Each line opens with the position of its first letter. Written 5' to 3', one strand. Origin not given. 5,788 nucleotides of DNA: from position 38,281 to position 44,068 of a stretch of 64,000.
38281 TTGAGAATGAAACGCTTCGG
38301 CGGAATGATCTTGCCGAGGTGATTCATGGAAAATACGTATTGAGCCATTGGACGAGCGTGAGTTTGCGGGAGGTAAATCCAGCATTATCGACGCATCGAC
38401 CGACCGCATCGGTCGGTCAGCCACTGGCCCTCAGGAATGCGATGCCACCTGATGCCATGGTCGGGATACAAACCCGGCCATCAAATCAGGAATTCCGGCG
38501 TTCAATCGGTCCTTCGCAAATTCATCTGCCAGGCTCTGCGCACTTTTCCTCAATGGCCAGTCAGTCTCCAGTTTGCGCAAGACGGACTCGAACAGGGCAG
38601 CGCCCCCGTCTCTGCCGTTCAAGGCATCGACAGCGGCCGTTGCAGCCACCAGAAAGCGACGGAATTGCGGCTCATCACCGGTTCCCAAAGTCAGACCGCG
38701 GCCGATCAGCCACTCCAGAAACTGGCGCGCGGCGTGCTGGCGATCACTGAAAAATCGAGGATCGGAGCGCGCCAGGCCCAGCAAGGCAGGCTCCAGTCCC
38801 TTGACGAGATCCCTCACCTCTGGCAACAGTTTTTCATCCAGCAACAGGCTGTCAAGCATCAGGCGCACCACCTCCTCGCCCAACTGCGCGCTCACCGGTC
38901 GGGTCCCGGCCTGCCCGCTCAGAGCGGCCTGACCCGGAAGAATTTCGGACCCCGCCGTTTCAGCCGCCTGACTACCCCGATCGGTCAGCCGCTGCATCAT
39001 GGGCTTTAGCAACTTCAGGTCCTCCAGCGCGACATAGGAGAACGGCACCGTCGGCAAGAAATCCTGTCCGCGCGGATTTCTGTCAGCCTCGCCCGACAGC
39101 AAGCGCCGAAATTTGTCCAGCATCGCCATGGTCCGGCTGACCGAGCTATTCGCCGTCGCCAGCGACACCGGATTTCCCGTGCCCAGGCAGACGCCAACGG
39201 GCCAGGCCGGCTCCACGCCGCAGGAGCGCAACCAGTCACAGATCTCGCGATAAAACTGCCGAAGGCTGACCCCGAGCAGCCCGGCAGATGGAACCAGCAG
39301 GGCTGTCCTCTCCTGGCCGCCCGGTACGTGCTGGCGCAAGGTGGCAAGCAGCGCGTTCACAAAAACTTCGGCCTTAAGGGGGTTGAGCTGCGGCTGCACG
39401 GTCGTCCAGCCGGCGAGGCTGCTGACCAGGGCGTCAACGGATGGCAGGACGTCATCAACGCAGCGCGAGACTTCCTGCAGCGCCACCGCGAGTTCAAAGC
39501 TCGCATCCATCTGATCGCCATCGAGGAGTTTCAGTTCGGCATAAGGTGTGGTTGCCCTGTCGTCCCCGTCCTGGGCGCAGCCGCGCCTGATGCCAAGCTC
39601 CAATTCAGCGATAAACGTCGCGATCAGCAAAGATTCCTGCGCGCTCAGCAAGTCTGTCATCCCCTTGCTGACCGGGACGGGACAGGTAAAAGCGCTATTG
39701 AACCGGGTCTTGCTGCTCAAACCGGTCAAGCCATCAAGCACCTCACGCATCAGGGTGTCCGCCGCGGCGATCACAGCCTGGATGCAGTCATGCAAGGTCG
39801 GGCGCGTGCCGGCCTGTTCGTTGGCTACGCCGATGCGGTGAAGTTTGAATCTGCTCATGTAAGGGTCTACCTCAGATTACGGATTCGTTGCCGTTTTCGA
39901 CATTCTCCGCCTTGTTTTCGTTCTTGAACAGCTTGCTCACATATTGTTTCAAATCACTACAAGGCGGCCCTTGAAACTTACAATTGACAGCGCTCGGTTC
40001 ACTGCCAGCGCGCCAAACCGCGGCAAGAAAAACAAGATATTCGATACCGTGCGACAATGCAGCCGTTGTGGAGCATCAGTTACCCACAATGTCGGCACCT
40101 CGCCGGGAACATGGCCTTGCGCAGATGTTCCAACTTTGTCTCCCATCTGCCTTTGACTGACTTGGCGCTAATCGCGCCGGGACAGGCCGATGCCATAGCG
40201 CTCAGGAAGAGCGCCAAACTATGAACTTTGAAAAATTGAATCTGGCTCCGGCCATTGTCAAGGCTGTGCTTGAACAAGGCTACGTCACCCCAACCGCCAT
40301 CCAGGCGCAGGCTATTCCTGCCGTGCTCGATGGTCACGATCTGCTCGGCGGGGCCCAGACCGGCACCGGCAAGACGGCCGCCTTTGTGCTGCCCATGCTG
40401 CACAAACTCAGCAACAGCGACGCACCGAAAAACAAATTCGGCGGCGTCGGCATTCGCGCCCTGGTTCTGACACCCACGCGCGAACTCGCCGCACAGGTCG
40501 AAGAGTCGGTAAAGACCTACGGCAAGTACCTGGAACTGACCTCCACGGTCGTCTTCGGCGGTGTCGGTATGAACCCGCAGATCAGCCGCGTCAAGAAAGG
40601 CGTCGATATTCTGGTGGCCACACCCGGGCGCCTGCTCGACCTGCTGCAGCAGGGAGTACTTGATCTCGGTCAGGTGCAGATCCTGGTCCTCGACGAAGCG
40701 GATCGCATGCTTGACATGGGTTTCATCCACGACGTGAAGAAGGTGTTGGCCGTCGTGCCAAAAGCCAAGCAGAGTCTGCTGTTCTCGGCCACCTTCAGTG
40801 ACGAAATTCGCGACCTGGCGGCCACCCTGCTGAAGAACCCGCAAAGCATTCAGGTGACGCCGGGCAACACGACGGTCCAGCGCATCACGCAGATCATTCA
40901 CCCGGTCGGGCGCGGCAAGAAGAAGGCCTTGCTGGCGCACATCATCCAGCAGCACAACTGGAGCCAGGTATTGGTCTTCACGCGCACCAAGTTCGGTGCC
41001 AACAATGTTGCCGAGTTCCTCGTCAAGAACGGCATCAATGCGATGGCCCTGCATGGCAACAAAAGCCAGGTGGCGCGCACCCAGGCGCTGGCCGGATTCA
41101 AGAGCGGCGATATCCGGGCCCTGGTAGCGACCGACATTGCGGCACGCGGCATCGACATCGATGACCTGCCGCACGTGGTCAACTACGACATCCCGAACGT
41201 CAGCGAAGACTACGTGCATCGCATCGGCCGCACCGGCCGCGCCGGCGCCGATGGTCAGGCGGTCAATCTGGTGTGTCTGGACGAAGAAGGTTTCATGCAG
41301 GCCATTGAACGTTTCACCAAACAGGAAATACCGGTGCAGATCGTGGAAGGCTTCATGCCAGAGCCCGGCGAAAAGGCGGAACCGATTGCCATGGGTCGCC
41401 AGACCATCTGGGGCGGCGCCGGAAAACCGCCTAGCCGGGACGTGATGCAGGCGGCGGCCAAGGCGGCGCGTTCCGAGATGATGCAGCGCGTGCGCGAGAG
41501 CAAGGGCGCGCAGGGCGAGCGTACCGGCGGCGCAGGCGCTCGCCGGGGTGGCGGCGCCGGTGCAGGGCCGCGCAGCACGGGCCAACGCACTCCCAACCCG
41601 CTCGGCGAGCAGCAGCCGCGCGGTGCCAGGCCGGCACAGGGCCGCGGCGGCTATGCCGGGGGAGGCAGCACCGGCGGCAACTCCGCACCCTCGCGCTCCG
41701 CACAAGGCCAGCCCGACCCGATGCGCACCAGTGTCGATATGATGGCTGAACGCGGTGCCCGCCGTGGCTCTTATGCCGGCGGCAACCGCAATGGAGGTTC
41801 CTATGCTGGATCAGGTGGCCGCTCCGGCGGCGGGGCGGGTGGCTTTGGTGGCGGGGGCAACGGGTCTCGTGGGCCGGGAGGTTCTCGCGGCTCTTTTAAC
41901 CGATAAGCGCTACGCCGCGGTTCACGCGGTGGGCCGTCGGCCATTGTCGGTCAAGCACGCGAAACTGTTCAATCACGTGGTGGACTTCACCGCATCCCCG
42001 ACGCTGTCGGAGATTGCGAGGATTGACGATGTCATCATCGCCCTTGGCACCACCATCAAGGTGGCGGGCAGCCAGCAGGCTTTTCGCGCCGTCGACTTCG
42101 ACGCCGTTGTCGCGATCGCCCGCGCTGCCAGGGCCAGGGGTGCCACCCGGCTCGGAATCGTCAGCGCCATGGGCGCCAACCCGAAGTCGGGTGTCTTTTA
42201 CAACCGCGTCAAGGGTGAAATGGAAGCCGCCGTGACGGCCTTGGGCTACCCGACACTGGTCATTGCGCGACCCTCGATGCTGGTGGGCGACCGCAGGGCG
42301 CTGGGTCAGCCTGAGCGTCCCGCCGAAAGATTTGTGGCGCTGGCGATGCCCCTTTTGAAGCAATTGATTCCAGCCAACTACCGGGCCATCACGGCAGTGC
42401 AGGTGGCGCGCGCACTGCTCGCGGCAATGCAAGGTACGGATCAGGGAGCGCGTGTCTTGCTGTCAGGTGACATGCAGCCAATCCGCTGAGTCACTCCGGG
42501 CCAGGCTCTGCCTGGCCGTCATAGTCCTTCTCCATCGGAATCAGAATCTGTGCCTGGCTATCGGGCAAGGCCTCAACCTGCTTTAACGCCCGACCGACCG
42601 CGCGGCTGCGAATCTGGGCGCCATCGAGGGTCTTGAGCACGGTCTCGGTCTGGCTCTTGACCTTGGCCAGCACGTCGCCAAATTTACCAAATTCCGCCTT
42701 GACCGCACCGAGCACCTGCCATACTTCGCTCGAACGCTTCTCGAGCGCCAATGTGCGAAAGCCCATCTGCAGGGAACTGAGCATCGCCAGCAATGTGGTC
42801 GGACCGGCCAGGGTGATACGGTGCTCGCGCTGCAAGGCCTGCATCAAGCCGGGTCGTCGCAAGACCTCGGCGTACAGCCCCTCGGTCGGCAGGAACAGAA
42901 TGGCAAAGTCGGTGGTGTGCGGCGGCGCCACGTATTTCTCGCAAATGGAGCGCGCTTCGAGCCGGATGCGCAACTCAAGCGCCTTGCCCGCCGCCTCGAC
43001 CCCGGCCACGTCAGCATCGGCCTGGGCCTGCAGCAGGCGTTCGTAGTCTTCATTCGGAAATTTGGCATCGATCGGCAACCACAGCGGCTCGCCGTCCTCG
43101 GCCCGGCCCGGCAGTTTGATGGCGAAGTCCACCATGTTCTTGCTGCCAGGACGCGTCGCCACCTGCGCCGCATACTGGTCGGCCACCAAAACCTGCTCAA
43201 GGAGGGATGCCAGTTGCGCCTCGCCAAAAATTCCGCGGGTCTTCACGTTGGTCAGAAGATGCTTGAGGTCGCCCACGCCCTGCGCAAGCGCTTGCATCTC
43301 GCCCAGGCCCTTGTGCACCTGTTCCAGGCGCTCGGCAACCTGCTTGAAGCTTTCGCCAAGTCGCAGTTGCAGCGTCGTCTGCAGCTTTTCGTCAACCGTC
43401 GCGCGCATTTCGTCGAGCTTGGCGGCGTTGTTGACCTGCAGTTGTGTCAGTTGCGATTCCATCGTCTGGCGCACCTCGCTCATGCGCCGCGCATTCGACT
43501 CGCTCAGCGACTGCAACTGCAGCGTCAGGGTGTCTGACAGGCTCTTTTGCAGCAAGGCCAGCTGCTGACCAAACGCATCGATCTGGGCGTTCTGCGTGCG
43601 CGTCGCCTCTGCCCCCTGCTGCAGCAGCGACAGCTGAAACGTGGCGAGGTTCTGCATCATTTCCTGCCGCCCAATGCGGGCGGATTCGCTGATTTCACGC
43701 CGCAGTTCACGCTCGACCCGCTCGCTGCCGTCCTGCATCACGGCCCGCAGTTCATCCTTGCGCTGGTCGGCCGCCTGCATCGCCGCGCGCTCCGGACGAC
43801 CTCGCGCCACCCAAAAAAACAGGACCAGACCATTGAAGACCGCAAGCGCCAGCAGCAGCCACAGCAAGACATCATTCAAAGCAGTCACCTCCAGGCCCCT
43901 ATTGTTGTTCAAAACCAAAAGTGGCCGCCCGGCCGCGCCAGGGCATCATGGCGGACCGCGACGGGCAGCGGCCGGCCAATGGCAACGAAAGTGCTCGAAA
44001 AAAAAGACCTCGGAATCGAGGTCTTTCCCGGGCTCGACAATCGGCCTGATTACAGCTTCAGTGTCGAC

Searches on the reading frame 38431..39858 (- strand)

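Call 74: search_protein_families(library=pfam, proteins=[window:38431-39858:-], max_evalue=0.00001)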
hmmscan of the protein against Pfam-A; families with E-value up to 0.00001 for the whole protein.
window:38431-39858:- (475 aa): 1 family
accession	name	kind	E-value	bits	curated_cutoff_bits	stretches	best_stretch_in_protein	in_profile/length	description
PF07793.16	DUF1631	-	6.5e-20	71.6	33.7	1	101-432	92-461/741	Protein of unknown function (DUF1631)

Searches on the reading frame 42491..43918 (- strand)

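Call 74: search_protein_families(library=pfam, proteins=[window:42491-43918:-], max_evalue=0.00001)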
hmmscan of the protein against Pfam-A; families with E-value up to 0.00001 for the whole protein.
window:42491-43918:- (475 aa): 1 family
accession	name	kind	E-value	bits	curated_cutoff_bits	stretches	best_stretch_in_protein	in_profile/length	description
PF02646.22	RmuC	-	7.5e-72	242.3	26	1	167-456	2-289/291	RmuC family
